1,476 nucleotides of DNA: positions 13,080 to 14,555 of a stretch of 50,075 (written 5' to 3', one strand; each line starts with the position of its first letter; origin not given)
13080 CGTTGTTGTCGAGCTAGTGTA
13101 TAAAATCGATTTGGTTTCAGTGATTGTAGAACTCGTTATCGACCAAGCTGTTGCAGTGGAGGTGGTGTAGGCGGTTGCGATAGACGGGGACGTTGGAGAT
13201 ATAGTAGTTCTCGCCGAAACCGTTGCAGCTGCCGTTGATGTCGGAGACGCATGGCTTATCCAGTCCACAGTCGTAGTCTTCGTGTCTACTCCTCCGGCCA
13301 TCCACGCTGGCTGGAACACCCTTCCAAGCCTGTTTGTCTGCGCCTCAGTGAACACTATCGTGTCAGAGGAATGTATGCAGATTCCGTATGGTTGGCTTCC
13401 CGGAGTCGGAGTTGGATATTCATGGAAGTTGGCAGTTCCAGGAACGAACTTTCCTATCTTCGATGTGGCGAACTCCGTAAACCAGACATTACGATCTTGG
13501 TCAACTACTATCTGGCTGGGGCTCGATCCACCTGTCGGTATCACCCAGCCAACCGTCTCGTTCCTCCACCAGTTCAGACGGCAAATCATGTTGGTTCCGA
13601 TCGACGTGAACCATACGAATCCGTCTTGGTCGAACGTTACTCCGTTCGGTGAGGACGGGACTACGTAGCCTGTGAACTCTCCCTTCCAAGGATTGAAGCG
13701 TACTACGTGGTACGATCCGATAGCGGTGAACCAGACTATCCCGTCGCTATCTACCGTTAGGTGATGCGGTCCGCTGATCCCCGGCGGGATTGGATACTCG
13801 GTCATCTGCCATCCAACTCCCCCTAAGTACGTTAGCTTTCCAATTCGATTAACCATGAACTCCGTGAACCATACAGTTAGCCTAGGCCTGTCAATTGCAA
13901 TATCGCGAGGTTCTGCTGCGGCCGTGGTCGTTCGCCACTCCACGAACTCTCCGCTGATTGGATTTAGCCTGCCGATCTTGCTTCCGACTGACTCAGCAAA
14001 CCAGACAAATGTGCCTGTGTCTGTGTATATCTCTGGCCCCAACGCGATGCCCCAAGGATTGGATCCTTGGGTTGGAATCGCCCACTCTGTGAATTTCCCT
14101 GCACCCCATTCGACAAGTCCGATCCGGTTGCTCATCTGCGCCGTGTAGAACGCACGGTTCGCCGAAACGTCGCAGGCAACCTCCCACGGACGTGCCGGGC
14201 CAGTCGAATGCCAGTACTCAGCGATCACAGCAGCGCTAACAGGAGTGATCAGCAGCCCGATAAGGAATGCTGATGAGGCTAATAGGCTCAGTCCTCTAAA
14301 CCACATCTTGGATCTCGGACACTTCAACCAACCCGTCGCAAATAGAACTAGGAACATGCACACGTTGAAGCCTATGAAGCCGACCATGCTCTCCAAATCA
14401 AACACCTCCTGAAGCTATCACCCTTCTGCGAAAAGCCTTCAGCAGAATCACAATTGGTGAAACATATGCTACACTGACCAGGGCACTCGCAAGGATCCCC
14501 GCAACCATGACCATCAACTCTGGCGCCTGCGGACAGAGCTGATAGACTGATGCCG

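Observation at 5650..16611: Five-gene tandem array of modular surface proteins: swappable head + Thr/Ser stalk + one shared Cys-box membrane anchor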

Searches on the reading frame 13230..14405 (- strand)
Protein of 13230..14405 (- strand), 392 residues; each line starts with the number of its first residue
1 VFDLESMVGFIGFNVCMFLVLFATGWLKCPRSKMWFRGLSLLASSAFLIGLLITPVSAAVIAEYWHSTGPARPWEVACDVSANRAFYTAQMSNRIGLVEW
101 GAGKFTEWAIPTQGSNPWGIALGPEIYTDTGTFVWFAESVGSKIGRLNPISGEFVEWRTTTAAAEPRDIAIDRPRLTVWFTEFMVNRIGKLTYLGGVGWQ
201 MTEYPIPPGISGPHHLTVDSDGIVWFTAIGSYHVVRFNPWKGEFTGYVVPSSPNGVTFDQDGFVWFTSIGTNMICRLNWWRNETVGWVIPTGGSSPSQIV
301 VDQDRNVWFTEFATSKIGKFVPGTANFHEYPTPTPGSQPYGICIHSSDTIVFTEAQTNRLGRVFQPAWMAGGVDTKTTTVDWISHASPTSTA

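Call 26: find_homologous_proteins(query=window:13230-14405:-, max_evalue=0.00001)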
Query window:13230-14405:- (392 aa): 141 proteins with E <= 0.00001 among 3594 candidates; the best 120 are listed.
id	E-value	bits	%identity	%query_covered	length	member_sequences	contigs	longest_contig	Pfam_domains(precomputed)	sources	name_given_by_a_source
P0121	7.8e-255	864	94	99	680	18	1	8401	PF24684.2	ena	-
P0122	8.2e-217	738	80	99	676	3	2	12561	PF24684.2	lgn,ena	-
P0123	4.2e-216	736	78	97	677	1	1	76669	PF24684.2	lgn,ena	-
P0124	1.1e-211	721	78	97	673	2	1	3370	PF24684.2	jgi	-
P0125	9.6e-209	712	78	97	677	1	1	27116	PF24684.2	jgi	-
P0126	3.1e-207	707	76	99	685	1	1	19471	PF24684.2,PF08450.19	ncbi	-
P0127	1.7e-205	701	76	99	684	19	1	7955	PF24684.2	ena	-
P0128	4.3e-205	700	75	99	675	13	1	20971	PF24684.2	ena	-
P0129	8.4e-205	699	74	99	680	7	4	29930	PF24684.2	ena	-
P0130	5.2e-200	683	75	98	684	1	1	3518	PF24684.2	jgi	jgi:streptogramin lyase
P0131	1.3e-198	678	74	98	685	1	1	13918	PF24684.2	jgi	jgi:streptogramin lyase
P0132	4.4e-198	677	73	99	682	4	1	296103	PF24684.2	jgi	-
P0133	1.8e-195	668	74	97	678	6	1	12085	PF24684.2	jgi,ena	-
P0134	3.6e-193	660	72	97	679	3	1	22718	PF24684.2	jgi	jgi:streptogramin lyase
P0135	1.5e-187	642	69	98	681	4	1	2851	PF24684.2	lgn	-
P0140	4.4e-176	604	68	97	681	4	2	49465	PF24684.2,PF08450.19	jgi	jgi:streptogramin lyase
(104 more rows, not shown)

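Call 33: find_encoding_contigs(protein=P0132, flank=10000, max_places=3)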
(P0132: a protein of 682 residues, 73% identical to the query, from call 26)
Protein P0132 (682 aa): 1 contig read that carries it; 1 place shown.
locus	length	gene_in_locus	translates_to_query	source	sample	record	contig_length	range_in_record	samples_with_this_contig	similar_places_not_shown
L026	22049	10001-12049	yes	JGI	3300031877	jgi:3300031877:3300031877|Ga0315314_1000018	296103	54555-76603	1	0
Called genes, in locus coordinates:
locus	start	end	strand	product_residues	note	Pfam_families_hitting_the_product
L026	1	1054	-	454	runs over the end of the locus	PF17767:NAPRTase_N, PF01729:QRPTase_C, PF04095:NAPRTase, PF17956:NAPRTase_C (faint)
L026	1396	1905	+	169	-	PF09515:Thia_YuaJ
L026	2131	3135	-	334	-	PF02366:PMT, PF13231:PMT_2 (weak)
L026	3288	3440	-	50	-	-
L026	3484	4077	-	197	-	-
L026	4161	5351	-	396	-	PF09594:GT87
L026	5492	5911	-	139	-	PF13650:Asp_protease_2 (weak)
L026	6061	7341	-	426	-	PF06439:3keto-disac_hyd (faint), PF13385:Laminin_G_3 (weak)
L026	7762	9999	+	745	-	PF24684:Vgb_lyase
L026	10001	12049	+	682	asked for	PF24684:Vgb_lyase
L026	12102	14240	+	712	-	PF01436:NHL (faint), PF24684:Vgb_lyase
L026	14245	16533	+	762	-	PF24684:Vgb_lyase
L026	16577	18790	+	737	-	PF05048:NosD, PF13229:Beta_helix, PF05048:NosD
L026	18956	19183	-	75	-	PF01796:OB_ChsH2_C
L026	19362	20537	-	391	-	PF00108:Thiolase_N, PF00109:ketoacyl-synt (weak), PF22691:Thiolase_C_1, PF02803:Thiolase_C (weak)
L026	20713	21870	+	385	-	PF02803:Thiolase_C (faint), PF22691:Thiolase_C_1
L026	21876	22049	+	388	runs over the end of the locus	PF00108:Thiolase_N, PF22691:Thiolase_C_1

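Call 47: search_solved_structures(query=window:13290-14240:-, max_evalue=0.001, show_alignments=3)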
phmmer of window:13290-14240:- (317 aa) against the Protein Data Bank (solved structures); distinct sequences matched with E-value up to 0.001: 30.
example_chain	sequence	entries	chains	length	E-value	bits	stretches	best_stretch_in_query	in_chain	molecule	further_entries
2z2n_A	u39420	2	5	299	3.3e-37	131.7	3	196-309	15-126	virginiamycin B lyase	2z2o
2qc5_A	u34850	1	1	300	2.4e-35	125.5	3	185-308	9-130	Streptogramin B lactonase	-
2z2p_A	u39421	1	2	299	3.3e-35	125.1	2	119-307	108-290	Virginiamycin B lyase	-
7zph_A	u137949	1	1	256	4.9e-27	98.2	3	154-269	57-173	Pizza6-TNK-RSH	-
6f0s_A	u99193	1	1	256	5e-24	88.3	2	153-306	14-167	Pizza6-SYW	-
6ren_A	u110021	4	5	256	2e-22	83.1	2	153-306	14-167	3fPizza6-SH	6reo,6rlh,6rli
6i38_A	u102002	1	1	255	1.1e-21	80.6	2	110-269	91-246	nv2Pizza6-AYW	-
6i37_A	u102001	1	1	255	1.2e-21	80.5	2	153-269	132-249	nv1Pizza6-AYW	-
6f0q_A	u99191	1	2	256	1.5e-21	80.2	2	153-269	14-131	Pizza6-AYW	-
6i3b_A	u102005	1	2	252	1.5e-21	80.2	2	153-269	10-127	cPizza6-AYW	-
3wwa_A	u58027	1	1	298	6.5e-21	78.1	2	153-307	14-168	Pizza7H protein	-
6i3a_A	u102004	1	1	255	2.3e-20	76.3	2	146-269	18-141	v22Pizza6-AYW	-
7zcj_A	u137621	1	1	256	2.4e-20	76.2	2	153-267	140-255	Pizza6-TNH-TSH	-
6i39_A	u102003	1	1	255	3.4e-20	75.7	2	122-269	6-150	v31Pizza6-AYW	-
6qsd_A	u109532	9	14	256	4e-20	75.5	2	153-305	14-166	Pizza6S | Pizza6-S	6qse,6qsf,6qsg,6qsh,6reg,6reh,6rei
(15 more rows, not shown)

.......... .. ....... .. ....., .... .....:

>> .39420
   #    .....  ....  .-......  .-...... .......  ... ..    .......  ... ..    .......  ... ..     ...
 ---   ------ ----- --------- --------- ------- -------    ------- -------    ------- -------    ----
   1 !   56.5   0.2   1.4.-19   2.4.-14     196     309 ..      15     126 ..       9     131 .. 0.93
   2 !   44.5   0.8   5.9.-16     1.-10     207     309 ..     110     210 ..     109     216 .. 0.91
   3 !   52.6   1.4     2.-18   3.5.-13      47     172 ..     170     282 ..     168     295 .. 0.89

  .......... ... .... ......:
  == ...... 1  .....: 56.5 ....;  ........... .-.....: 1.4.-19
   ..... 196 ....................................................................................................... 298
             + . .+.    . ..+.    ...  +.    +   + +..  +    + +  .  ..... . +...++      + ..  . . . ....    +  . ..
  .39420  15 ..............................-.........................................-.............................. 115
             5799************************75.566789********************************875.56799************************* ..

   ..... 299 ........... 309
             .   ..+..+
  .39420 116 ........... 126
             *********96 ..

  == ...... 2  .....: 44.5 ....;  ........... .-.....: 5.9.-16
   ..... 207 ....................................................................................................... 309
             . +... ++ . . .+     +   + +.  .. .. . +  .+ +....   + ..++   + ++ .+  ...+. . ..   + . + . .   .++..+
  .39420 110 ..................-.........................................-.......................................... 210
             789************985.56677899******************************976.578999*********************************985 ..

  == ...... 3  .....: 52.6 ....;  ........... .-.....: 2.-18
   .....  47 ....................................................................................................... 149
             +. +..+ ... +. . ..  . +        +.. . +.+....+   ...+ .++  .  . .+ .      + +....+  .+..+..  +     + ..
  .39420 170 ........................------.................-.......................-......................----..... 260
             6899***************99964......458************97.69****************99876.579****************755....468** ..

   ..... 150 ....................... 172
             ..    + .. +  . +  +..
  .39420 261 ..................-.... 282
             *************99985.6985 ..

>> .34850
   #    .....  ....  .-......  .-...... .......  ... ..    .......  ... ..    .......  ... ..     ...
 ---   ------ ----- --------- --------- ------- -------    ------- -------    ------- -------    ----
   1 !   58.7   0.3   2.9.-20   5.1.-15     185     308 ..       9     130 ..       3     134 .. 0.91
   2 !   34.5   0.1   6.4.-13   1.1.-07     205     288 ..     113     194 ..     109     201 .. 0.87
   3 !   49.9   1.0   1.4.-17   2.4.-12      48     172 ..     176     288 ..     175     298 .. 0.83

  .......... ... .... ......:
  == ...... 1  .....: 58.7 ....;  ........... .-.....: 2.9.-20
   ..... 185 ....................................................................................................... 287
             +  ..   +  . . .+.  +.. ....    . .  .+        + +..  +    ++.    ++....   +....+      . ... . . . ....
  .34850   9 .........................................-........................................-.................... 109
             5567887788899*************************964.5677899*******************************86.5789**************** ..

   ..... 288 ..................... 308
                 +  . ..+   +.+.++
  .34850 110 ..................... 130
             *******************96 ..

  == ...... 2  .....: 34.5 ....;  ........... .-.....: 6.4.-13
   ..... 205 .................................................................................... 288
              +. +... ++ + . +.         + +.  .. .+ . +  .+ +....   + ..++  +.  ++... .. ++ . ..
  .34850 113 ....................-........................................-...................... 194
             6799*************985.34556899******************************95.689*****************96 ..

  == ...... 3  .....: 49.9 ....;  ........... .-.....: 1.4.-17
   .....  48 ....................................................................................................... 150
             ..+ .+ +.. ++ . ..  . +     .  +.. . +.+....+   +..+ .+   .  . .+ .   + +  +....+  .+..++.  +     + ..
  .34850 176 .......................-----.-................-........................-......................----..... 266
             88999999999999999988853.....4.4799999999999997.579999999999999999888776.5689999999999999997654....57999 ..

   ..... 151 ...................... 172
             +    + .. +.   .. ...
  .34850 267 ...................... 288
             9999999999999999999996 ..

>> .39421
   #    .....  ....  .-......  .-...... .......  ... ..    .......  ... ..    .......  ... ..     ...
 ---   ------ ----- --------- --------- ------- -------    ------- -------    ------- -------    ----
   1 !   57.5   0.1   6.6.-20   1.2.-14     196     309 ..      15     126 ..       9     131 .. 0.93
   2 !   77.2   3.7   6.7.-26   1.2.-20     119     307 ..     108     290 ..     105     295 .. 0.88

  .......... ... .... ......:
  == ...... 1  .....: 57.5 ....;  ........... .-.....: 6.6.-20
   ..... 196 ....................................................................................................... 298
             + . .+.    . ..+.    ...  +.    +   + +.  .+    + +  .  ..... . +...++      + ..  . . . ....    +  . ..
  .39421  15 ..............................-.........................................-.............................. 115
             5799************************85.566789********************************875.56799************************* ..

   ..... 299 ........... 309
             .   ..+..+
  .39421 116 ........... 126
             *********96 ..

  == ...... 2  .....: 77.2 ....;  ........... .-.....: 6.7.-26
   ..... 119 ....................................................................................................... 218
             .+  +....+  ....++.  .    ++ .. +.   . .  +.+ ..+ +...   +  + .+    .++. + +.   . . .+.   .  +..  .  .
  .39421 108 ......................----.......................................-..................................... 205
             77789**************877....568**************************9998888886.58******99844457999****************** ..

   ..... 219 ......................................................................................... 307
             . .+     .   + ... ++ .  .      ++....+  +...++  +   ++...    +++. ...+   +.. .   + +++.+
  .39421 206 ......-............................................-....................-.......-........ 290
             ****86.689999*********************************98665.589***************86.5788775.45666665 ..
